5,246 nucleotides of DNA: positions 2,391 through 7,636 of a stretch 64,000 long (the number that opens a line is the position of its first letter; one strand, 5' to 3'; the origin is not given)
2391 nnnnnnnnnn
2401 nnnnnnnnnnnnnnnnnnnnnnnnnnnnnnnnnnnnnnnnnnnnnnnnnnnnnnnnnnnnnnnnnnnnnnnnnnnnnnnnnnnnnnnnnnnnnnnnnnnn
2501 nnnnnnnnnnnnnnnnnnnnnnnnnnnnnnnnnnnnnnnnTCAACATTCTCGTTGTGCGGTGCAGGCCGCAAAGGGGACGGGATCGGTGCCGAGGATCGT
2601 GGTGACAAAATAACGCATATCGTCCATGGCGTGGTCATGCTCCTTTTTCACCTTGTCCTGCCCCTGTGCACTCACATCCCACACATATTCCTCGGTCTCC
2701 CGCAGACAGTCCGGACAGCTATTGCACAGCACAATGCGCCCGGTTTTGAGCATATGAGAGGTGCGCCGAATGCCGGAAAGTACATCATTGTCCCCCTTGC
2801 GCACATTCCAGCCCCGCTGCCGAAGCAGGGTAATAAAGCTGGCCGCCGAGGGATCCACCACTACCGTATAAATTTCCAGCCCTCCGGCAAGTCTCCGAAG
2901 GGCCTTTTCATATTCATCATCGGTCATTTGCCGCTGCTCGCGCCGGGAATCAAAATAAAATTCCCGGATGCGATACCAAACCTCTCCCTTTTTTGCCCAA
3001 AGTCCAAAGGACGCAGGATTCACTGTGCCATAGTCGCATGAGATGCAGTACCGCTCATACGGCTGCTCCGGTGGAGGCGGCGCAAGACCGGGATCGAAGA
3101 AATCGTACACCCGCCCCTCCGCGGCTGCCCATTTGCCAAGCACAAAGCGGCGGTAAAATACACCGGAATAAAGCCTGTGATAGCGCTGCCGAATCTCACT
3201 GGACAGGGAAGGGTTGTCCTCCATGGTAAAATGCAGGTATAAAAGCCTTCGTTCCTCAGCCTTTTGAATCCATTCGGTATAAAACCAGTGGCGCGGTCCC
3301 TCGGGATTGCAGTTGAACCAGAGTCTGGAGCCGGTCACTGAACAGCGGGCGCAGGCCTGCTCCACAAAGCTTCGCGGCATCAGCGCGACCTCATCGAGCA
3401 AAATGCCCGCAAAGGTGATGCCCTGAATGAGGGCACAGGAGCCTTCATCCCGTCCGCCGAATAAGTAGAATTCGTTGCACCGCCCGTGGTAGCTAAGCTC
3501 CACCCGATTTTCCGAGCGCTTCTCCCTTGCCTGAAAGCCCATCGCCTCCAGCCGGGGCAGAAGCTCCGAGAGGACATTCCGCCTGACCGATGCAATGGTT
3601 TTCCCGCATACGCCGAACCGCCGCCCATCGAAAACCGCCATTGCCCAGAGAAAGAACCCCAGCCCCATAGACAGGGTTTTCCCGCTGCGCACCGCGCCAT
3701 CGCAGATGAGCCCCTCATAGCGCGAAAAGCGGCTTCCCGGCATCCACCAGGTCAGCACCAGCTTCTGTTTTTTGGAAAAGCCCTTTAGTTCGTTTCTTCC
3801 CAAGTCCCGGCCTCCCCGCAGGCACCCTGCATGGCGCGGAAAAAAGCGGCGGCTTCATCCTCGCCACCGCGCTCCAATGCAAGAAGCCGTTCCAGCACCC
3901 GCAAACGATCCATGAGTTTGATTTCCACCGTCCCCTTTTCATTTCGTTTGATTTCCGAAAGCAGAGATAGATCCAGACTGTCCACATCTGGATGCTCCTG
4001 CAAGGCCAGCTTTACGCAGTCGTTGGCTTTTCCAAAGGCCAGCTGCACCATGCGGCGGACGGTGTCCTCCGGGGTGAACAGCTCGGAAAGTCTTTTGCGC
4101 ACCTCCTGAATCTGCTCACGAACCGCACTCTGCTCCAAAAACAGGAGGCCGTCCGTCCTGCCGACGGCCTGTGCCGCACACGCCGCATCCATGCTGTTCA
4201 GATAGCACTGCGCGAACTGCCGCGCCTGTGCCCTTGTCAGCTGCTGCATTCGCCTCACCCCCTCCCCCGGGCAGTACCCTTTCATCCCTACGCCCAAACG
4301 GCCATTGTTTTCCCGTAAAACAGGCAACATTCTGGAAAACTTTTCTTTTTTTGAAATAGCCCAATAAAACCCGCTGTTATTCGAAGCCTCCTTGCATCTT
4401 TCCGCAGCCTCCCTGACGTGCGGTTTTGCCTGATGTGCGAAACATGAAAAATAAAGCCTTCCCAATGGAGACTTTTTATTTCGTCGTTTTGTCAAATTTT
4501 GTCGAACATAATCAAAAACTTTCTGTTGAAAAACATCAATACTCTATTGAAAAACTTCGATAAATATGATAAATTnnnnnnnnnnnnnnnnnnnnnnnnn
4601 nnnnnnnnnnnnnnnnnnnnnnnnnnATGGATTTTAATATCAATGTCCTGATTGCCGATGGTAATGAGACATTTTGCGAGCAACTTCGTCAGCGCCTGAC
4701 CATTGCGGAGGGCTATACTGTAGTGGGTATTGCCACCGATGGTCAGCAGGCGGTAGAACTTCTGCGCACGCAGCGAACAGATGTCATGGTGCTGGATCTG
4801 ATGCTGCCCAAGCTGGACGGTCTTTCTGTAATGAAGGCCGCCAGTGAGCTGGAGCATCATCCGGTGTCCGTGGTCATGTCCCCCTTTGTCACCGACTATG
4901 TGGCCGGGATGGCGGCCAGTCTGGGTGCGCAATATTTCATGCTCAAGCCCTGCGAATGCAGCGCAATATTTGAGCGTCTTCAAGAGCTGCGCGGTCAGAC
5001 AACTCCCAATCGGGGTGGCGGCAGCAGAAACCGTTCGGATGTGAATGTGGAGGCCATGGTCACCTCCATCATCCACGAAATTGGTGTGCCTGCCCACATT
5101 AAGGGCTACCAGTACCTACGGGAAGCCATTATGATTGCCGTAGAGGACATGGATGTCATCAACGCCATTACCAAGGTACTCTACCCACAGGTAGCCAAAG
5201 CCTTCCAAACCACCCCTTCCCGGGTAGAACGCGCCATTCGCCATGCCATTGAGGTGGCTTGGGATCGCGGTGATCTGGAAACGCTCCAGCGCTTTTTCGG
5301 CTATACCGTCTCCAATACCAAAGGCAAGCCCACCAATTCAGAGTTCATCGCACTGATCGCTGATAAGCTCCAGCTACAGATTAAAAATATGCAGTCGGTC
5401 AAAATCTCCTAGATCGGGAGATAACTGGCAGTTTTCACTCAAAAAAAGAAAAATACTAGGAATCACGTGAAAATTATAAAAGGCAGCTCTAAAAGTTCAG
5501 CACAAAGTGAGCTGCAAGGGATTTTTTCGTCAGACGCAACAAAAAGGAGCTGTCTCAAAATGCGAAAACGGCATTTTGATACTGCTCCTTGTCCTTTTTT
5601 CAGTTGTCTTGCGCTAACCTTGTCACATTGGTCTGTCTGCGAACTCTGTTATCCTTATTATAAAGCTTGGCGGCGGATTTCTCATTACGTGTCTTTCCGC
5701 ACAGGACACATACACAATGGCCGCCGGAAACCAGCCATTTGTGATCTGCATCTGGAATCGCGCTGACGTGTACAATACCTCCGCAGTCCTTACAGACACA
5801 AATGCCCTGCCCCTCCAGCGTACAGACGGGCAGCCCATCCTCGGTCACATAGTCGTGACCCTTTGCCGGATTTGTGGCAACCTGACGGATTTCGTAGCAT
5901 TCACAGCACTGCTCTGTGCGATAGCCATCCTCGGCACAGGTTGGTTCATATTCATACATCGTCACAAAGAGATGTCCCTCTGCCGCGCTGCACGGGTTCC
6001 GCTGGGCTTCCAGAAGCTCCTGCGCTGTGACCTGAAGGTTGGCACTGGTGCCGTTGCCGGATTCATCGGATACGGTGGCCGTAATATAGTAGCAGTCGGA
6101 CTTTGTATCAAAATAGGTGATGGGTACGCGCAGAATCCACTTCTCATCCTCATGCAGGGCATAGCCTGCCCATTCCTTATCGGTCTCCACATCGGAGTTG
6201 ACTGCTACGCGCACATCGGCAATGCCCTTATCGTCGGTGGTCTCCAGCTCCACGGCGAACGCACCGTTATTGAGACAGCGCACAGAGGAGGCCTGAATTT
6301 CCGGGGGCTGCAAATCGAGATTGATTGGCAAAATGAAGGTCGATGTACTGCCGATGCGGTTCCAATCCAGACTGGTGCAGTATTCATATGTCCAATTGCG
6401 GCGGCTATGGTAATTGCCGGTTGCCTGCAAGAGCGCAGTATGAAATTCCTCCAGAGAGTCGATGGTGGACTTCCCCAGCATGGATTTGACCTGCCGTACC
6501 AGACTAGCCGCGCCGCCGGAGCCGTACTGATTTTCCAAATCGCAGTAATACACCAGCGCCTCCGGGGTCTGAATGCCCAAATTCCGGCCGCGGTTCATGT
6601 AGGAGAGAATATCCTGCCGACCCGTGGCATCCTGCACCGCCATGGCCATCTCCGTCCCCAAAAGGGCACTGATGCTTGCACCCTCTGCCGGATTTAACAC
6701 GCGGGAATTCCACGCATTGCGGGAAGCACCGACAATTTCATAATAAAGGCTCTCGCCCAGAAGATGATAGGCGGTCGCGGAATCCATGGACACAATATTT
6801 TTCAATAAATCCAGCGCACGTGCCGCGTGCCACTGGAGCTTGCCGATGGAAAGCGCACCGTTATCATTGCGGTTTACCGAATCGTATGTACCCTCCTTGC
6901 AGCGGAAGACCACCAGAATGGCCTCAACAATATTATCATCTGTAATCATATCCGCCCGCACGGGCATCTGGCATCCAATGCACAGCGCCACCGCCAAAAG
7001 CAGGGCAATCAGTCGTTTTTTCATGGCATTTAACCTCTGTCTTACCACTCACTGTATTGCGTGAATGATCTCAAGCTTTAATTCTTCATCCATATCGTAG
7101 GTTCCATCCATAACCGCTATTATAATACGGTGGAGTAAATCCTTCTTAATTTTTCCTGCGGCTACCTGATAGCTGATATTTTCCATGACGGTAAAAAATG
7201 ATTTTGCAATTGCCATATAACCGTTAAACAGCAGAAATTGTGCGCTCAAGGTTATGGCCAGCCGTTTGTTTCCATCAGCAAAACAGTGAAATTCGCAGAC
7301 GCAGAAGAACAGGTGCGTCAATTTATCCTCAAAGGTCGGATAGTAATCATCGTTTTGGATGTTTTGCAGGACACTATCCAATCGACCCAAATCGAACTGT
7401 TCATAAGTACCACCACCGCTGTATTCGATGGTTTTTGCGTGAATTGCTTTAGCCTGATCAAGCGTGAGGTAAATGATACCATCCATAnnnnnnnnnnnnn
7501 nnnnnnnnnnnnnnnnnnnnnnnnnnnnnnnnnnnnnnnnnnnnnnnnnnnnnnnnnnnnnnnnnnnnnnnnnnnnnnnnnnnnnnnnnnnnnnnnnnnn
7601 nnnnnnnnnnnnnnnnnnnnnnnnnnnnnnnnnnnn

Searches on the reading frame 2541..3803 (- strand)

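Call 64: search_protein_families(library=pfam, proteins=[window:2541-3803:-])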
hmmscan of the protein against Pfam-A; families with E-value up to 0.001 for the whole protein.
window:2541-3803:- (420 aa): 3 families
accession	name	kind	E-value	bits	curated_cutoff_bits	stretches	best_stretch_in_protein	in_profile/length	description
PF03237.21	Terminase_6N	-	7.3e-14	52.4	22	1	36-236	4-211/215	Terminase large subunit, T4likevirus-type, N-terminal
PF04466.19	Terminase_3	-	9.2e-07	29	23.2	1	38-213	11-188/201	Phage terminase large subunit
PF17289.8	Terminase_6C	-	0.00047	20.6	22.6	1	289-400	33-152/155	Terminase RNaseH-like domain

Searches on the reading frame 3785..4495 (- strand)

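Call 64: search_protein_families(library=pfam, proteins=[window:3785-4495:-])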
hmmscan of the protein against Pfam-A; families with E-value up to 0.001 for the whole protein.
window:3785-4495:- (236 aa): 1 family
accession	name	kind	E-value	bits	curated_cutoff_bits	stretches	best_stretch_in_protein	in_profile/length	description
PF03592.21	Terminase_2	-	6.6e-06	27.2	26.1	1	92-206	6-126/141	Terminase small subunit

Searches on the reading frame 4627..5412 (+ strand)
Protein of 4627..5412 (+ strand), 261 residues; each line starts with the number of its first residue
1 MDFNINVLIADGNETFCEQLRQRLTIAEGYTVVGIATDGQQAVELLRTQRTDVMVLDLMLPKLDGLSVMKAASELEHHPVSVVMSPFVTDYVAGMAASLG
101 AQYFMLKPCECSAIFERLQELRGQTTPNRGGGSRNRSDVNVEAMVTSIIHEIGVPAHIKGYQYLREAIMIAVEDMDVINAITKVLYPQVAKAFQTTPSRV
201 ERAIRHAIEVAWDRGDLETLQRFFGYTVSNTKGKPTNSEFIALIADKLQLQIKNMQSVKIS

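Call 64: search_protein_families(library=pfam, proteins=[window:4627-5412:+])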
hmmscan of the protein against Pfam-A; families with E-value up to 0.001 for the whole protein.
window:4627-5412:+ (261 aa): 2 families
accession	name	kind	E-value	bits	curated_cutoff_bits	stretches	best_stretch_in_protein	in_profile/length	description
PF08769.17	Spo0A_C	-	1.5e-46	157.1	25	1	145-248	1-104/104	Sporulation initiation factor Spo0A C terminal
PF00072.30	Response_reg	-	4.3e-19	69.2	30.2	1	7-118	1-110/111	Response regulator receiver domain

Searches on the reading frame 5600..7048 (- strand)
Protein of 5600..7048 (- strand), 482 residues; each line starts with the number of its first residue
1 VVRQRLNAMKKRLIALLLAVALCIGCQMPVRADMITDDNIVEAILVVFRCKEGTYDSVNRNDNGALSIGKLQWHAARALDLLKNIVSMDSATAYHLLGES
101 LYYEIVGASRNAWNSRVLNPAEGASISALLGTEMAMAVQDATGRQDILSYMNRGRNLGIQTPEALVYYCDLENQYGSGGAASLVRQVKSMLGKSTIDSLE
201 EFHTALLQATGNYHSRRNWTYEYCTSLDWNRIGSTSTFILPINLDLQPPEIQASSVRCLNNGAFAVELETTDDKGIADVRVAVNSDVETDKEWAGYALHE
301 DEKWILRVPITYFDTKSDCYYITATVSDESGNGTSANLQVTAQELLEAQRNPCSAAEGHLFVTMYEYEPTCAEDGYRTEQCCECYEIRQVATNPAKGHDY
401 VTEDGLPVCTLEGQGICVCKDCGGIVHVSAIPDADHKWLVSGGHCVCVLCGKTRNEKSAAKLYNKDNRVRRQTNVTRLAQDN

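Call 64: search_protein_families(library=pfam, proteins=[window:5600-7048:-])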
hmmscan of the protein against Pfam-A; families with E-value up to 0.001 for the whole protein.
window:5600-7048:- (482 aa): 1 family
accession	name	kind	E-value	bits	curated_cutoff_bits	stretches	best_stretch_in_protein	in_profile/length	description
PF08481.16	GBS_Bsp-like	-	0.00029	21.2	31.6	1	260-334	8-85/92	GBS Bsp-like repeat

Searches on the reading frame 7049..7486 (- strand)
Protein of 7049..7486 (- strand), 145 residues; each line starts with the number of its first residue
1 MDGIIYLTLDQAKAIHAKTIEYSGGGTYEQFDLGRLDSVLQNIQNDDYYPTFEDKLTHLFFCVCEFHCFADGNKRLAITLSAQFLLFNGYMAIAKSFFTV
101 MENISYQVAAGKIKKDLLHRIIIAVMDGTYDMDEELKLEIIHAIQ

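Call 64: search_protein_families(library=pfam, proteins=[window:7049-7486:-])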
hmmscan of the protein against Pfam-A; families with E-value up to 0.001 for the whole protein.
window:7049-7486:- (145 aa): 1 family
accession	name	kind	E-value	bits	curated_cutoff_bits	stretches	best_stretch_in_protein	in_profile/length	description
PF02661.23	Fic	-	9.2e-12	46.1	24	1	6-85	1-93/93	Fic/DOC family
